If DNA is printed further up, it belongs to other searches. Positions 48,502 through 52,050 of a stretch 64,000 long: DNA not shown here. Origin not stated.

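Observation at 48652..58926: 3424-aa surface protein combining a CBM-like head, about 2000 aa of beta-helix repeats and a C-terminal gingipain-like C25 peptidase, translationally coupled to the kinase/PqqD/rSAM cassette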

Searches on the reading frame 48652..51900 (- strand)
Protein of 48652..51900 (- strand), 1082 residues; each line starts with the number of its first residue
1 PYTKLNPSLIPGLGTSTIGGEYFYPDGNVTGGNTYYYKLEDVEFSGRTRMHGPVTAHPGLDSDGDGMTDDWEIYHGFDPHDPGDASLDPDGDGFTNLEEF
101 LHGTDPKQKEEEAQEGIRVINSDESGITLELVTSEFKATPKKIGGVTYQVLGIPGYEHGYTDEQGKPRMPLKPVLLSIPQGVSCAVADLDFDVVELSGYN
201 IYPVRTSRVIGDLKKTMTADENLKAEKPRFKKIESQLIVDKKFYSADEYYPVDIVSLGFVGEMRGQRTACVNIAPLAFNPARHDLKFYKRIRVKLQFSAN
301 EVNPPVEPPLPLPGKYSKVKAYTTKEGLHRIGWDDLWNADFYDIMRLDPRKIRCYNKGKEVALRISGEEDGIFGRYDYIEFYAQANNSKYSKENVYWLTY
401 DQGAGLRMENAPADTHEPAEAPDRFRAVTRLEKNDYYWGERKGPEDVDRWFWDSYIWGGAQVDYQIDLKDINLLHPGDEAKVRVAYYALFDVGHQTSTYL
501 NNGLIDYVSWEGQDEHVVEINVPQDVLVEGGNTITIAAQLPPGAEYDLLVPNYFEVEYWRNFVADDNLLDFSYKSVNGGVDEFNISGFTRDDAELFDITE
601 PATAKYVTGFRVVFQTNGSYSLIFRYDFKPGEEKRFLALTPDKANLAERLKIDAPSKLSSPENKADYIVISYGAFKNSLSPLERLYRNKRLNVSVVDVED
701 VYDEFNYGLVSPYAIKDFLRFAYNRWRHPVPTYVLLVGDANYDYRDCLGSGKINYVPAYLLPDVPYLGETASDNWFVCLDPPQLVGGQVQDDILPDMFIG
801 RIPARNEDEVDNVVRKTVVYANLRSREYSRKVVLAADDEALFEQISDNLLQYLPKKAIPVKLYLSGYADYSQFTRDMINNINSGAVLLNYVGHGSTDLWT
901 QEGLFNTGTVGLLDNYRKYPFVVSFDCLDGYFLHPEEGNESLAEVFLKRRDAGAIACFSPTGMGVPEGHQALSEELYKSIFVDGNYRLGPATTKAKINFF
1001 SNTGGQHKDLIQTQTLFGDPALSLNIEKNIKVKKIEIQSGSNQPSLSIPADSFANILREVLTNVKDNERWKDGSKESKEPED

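Call 8: search_solved_structures(query=window:48652-51900:-, max_evalue=0.01, show_alignments=3)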
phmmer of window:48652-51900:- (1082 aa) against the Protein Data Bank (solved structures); distinct sequences matched with E-value up to 0.01: 7.
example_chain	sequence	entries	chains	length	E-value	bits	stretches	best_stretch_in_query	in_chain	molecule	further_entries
6za2_A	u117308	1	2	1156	1.5e-14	55.8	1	644-1029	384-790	Por secretion system protein porU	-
4ief_B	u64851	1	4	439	8.7e-08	33.4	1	783-1025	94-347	Gingipain R2 Mature Domain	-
1cvr_A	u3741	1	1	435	9.8e-08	33.2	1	783-1024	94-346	GINGIPAIN R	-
4tkx_L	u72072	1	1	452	1.4e-07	32.8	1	787-957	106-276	Lys-gingipain W83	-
4rbm_A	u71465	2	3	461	1.4e-07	32.7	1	787-957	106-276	Lys-gingipain W83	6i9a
5mun_A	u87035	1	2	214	0.0097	16.7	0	135-299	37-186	Lys-gingipain W83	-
4ief_A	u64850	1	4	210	0.0099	16.7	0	241-298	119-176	Gingipain R2 Pro-Domain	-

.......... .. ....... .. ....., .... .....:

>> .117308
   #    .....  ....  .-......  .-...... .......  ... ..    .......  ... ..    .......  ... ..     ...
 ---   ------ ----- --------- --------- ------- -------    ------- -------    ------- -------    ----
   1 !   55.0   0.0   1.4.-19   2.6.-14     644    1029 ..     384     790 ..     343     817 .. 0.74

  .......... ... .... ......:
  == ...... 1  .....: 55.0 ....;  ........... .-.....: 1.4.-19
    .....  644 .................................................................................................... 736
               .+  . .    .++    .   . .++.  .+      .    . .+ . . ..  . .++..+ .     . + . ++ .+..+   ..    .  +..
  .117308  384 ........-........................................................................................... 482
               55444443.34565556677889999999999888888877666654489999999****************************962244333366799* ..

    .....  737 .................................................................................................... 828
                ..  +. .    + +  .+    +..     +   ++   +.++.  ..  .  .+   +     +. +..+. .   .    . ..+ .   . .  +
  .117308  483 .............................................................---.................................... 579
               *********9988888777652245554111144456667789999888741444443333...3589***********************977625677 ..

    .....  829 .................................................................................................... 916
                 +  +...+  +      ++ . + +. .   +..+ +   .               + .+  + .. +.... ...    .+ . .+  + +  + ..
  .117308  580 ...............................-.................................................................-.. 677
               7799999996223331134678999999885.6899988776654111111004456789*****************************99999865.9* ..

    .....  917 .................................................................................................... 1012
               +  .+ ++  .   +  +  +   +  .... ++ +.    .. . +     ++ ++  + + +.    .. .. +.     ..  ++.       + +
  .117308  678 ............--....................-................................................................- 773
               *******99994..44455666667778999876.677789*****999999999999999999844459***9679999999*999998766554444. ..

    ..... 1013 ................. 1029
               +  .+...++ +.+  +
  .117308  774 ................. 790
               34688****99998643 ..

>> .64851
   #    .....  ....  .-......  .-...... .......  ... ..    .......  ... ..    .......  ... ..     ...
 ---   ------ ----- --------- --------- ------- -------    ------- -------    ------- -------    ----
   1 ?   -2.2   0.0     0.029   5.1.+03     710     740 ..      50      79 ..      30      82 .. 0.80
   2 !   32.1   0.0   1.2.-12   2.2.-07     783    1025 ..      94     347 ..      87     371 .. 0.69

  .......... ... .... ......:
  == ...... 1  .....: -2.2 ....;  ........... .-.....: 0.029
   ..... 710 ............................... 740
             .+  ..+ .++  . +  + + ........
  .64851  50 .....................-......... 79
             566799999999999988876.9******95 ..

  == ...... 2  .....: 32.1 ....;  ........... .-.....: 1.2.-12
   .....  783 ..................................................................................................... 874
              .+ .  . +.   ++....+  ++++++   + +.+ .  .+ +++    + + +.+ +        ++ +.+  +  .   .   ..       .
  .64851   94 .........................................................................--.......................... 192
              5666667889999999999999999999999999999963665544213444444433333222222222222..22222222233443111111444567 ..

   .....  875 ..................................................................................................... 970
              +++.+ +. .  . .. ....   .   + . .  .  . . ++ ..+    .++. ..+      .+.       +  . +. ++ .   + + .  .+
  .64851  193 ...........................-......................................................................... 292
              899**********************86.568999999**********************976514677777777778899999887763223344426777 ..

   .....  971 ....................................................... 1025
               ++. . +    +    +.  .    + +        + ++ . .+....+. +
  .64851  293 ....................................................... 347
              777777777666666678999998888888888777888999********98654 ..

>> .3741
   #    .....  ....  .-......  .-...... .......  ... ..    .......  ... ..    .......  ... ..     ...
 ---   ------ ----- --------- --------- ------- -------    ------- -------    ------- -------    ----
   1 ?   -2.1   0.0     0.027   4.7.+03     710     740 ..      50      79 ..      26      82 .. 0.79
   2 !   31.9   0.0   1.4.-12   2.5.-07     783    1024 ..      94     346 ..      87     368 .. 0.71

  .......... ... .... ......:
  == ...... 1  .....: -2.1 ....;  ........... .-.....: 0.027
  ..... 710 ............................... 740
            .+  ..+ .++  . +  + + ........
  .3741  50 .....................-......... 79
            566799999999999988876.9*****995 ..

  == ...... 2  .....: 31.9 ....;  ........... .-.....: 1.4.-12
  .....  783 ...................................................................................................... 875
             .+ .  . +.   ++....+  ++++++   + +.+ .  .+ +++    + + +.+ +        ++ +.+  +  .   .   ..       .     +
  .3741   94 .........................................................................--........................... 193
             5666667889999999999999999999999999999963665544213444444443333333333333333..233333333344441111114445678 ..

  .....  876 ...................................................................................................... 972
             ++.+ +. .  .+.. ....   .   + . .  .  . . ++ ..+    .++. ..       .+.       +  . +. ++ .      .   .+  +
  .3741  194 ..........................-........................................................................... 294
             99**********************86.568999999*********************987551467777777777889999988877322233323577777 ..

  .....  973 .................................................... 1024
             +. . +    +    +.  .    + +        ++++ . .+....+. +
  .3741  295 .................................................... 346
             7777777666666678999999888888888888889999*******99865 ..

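Call 13: find_homologous_proteins(query=window:48652-51789:-, max_evalue=1e-10)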
Query window:48652-51789:- (1045 aa): 273 proteins with E <= 1e-10 among 8000 candidates; the best 120 are listed.
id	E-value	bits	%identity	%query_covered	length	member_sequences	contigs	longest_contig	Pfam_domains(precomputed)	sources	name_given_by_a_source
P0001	0.0e+0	2077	84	100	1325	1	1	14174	PF08126.17,PF01364.25,PF18884.6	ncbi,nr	ncbi:MAG: C25 family cysteine peptidase [Candidatus Omnitrophota bacterium]|nr:C25 family cysteine p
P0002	0.0e+0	1479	63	100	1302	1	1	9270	PF08126.17,PF01364.25,PF18884.6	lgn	-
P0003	1.9e-276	938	44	98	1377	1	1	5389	PF08126.17,PF01364.25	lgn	-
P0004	8.1e-275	933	52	78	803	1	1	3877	PF01364.25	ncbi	-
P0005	1.1e-266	906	43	99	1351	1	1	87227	PF08126.17,PF13385.14,PF01364.25,PF18884.6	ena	-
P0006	7.5e-261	886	42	100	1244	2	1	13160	PF08126.17,PF01364.25,PF18884.6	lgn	-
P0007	3.2e-233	795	41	95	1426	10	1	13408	PF08126.17,PF01364.25,PF00041.28,PF16656.12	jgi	jgi:hypothetical protein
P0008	3.8e-225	768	38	100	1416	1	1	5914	PF08126.17,PF01364.25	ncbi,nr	ncbi:MAG: C25 family cysteine peptidase [Candidatus Omnitrophica bacterium]|nr:C25 family cysteine p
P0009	6.7e-218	744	42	82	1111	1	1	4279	PF08126.17,PF01364.25,PF18884.6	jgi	jgi:hypothetical protein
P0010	1.4e-210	720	38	97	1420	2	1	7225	PF08126.17,PF01364.25,PF18884.6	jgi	-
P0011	3.1e-197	676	37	94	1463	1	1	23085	PF08126.17,PF01364.25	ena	-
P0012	1.5e-194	667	38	95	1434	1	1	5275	PF08126.17,PF01364.25,PF18884.6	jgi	jgi:hypothetical protein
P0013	2.7e-194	666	38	95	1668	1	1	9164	PF08126.17,PF01364.25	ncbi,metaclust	ncbi:MAG: hypothetical protein AMJ78_06915, partial [Omnitrophica WOR_2 bacterium SM23_29]|metaclust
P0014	2.9e-188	646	37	95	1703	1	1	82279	PF08126.17,PF01364.25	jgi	-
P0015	5.1e-156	539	34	95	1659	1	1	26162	PF08126.17,PF01364.25,PF18884.6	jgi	-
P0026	2.9e-127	444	33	91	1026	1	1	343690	PF08126.17,PF01364.25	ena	-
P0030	6.2e-123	430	32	95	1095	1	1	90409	PF08126.17,PF01364.25,PF18884.6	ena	-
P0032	2.3e-107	378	32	73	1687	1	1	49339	PF03160.21,PF01364.25,PF18884.6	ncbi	ncbi:MAG: C25 family cysteine peptidase [Kiritimatiellia bacterium]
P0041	4.0e-73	265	30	64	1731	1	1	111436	PF17802.8,PF13620.13,PF22904.4,PF17210.10,PF01364.25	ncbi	-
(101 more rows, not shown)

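Call 15: find_encoding_contigs(protein=P0001, flank=10000, max_places=3)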
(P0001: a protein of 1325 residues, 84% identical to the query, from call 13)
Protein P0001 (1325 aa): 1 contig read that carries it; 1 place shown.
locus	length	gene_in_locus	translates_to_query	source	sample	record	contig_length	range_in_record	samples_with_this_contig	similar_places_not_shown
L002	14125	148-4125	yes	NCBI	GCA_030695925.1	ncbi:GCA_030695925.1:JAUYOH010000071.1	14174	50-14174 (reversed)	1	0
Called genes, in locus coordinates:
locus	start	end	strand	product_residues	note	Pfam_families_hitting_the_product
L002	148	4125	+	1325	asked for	PF18884:TSP3_bac (faint), PF08126:Propeptide_C25, PF01364:Peptidase_C25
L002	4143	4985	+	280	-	PF27840:ScmC (weak)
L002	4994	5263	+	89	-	PF05402:PqqD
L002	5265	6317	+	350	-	PF04055:Radical_SAM, PF13186:SPASM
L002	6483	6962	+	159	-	PF00717:Peptidase_S24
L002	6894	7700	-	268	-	PF01061:ABC2_membrane, PF12698:ABC2_membrane_3, PF03379:CcmB (weak)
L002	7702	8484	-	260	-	PF00005:ABC_tran, PF13555:AAA_29 (weak), PF13304:AAA_21 (weak)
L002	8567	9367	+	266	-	PF02563:Poly_export, PF10531:SLBB, PF22461:SLBB_2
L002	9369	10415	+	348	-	PF14907:NTP_transf_5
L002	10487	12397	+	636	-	PF02706:Wzz, PF13807:GNVR, PF01656:CbiA (weak), PF10609:ParA (faint), PF13614:AAA_31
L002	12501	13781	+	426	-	PF04932:Wzy_C (weak)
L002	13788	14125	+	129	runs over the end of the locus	PF01943:Polysacc_synt (weak), PF01554:MatE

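Call 16: find_encoding_contigs(protein=P0005, flank=10000, max_places=3)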
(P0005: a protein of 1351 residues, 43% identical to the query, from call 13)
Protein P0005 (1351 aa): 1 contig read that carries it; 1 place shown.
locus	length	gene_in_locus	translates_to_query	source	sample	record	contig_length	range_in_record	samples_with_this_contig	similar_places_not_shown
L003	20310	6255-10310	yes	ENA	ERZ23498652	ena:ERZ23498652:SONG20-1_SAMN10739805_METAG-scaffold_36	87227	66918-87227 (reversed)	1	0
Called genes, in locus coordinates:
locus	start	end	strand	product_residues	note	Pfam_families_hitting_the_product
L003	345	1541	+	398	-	PF00004:AAA (faint), PF13173:AAA_14, PF13635:DUF4143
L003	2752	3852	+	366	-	PF01966:HD, PF13487:HD_5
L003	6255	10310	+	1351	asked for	PF13385:Laminin_G_3, PF18884:TSP3_bac (faint), PF08126:Propeptide_C25, PF01364:Peptidase_C25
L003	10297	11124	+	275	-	PF27840:ScmC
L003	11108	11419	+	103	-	PF05402:PqqD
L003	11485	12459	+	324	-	PF04055:Radical_SAM, PF13186:SPASM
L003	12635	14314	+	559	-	PF14907:NTP_transf_5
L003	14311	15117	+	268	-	PF00005:ABC_tran, PF13304:AAA_21 (weak)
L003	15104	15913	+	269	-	PF01061:ABC2_membrane, PF12698:ABC2_membrane_3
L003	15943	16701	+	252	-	PF02563:Poly_export, PF10531:SLBB (weak), PF22461:SLBB_2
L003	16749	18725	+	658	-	PF02706:Wzz (weak), PF01656:CbiA (faint), PF13807:GNVR, PF13614:AAA_31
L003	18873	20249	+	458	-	PF04932:Wzy_C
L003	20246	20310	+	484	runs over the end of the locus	PF01943:Polysacc_synt, PF13440:Polysacc_synt_3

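Call 17: find_encoding_contigs(protein=P0014, flank=10000, max_places=3)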
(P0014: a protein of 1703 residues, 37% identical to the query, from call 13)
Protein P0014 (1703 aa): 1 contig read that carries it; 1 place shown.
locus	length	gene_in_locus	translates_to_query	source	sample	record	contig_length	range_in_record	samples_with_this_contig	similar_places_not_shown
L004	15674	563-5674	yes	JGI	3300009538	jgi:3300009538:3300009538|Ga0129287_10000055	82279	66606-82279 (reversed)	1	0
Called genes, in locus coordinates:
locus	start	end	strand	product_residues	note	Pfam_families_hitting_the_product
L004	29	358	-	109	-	-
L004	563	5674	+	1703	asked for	PF08126:Propeptide_C25, PF01364:Peptidase_C25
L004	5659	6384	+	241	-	PF00514:Arm (faint), PF13646:HEAT_2, PF02985:HEAT (faint), PF13646:HEAT_2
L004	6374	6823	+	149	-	PF00717:Peptidase_S24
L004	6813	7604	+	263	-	PF27840:ScmC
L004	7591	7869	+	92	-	PF05402:PqqD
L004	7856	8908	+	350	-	PF04055:Radical_SAM, PF13186:SPASM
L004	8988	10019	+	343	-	PF14907:NTP_transf_5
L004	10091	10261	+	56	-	PF23477:zf_Tbcl_2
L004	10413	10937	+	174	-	PF01161:PBP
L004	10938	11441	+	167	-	PF00160:Pro_isomerase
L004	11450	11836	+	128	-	PF13279:4HBT_2, PF03061:4HBT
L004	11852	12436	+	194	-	PF14371:DUF4412 (weak)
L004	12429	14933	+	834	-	PF00933:Glyco_hydro_3, PF01915:Glyco_hydro_3_C, PF07691:PA14, PF14310:Fn3-like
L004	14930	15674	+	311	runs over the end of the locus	PF00149:Metallophos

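Call 20: find_encoding_contigs(protein=P0011, flank=10000, max_places=3)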
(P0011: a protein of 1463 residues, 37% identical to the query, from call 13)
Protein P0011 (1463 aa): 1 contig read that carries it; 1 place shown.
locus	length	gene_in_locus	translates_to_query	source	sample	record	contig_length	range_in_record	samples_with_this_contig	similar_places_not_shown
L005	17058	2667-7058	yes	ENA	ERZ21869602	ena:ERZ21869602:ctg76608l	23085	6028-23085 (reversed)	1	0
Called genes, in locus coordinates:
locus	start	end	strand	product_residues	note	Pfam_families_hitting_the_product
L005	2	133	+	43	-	?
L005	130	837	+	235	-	PF08889:WbqC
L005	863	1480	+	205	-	PF02585:PIG-L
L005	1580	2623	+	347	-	PF00155:Aminotran_1_2 (faint), PF01041:DegT_DnrJ_EryC1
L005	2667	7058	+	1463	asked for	PF08126:Propeptide_C25, PF01364:Peptidase_C25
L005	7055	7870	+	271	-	PF27840:ScmC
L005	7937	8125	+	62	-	PF05402:PqqD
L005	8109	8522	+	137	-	PF04055:Radical_SAM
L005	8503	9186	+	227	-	PF13186:SPASM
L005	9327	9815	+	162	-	-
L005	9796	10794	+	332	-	PF14907:NTP_transf_5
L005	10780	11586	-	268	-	PF01061:ABC2_membrane, PF12698:ABC2_membrane_3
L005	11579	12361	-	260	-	PF00005:ABC_tran, PF13304:AAA_21 (weak)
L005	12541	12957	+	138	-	PF07661:MORN_2 (faint)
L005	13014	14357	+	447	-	PF02517:Rce1-like, PF13424:TPR_12 (faint), PF13431:TPR_17 (faint), PF14559:TPR_19 (weak)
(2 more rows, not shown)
